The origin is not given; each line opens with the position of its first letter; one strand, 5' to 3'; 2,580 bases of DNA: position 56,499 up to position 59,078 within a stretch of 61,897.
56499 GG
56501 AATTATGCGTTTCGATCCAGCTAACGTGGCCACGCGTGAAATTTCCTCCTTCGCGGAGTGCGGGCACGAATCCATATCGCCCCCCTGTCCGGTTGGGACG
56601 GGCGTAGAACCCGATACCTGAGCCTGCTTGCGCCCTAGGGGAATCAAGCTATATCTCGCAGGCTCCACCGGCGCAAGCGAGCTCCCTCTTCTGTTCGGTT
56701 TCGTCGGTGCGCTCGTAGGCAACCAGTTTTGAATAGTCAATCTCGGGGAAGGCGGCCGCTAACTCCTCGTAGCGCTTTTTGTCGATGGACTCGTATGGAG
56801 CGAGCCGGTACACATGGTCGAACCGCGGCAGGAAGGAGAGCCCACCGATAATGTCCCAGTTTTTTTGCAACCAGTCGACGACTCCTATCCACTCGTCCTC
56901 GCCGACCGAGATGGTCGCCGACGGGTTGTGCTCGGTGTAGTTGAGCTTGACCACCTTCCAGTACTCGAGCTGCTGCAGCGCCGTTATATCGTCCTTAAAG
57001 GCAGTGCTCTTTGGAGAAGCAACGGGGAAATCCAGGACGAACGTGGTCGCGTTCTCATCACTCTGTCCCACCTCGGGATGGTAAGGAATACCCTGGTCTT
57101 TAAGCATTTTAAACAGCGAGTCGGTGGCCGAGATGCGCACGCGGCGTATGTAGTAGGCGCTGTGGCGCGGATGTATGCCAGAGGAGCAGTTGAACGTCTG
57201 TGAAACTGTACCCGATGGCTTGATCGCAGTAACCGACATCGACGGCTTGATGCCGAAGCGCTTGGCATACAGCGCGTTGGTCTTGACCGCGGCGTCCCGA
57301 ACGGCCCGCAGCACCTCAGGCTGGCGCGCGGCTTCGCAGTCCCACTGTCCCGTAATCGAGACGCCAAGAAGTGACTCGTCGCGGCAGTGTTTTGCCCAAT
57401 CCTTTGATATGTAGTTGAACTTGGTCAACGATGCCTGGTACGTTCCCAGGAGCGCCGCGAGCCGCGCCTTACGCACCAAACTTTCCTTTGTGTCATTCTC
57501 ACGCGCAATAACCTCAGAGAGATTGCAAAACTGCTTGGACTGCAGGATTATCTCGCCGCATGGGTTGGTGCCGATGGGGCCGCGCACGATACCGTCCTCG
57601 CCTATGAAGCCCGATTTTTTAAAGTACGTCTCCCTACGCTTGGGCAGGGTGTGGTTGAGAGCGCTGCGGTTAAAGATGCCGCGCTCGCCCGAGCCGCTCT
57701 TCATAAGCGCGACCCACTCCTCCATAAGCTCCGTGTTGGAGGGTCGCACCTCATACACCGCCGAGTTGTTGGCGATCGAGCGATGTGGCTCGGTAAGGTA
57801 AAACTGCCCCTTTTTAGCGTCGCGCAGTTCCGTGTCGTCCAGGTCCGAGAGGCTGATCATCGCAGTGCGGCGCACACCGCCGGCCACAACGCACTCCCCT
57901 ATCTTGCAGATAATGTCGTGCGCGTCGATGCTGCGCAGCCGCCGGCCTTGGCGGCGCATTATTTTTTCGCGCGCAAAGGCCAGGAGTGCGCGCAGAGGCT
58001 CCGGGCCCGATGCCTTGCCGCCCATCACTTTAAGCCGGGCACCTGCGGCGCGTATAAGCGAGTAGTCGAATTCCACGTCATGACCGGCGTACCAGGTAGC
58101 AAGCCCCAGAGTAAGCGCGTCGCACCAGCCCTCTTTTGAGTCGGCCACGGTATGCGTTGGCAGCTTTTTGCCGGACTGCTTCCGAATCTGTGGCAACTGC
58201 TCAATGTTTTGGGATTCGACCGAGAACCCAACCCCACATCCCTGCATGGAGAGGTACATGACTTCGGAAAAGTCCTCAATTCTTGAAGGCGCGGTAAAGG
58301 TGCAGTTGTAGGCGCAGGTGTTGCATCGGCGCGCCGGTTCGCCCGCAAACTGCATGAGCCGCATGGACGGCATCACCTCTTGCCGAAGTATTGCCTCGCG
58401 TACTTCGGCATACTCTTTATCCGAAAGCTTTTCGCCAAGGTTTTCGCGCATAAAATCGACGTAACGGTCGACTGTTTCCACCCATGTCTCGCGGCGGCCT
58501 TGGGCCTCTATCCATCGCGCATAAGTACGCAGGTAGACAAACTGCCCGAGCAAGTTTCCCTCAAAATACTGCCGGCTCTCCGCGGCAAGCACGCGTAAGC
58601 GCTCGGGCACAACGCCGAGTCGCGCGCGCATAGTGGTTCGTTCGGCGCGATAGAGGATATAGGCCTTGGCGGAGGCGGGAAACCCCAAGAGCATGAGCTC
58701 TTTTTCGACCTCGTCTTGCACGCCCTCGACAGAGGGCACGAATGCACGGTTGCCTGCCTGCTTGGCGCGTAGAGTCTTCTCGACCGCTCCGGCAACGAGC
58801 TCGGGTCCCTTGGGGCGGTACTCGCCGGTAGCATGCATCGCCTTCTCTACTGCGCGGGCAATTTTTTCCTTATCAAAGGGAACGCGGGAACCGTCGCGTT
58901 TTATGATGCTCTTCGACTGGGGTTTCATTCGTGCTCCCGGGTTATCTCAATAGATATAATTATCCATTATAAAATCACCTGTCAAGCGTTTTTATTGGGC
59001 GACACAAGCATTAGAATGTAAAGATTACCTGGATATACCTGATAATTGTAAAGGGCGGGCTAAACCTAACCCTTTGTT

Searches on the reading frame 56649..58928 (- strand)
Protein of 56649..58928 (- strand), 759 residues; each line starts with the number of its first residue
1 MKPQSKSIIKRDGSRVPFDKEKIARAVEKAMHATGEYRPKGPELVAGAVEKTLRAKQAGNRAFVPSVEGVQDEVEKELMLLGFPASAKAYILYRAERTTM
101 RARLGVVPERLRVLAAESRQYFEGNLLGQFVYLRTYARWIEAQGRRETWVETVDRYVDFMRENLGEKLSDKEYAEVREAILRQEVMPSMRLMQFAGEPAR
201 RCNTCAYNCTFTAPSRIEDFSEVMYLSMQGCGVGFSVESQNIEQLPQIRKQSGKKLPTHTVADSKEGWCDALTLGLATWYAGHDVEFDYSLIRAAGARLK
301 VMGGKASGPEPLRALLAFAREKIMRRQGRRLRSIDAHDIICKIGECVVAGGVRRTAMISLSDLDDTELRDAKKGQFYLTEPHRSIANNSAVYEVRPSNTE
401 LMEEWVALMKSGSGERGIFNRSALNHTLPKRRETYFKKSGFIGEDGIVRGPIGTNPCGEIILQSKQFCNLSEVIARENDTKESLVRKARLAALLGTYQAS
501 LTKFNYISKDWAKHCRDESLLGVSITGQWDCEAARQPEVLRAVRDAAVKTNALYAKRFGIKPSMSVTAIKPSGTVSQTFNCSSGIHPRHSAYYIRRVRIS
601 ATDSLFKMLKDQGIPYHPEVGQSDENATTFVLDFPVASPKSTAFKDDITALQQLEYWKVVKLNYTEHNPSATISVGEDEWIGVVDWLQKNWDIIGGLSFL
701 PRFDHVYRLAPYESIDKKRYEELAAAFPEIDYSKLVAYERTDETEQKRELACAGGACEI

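Call 45: search_protein_families(library=pfam, proteins=[window:56649-58928:-], max_evalue=0.00001)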
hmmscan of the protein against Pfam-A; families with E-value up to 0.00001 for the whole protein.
window:56649-58928:- (759 aa): 3 families
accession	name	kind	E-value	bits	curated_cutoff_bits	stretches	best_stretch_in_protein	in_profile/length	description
PF03477.21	ATP-cone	-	9.8e-20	71.3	25.8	1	7-98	2-87/88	ATP cone domain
PF17975.6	RNR_Alpha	-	3.1e-11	44.1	26.4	1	124-178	17-70/101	Ribonucleotide reductase alpha domain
PF02867.20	Ribonuc_red_lgC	-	5e-08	32.5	23.9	0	565-614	382-435/523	Ribonucleotide reductase, barrel domain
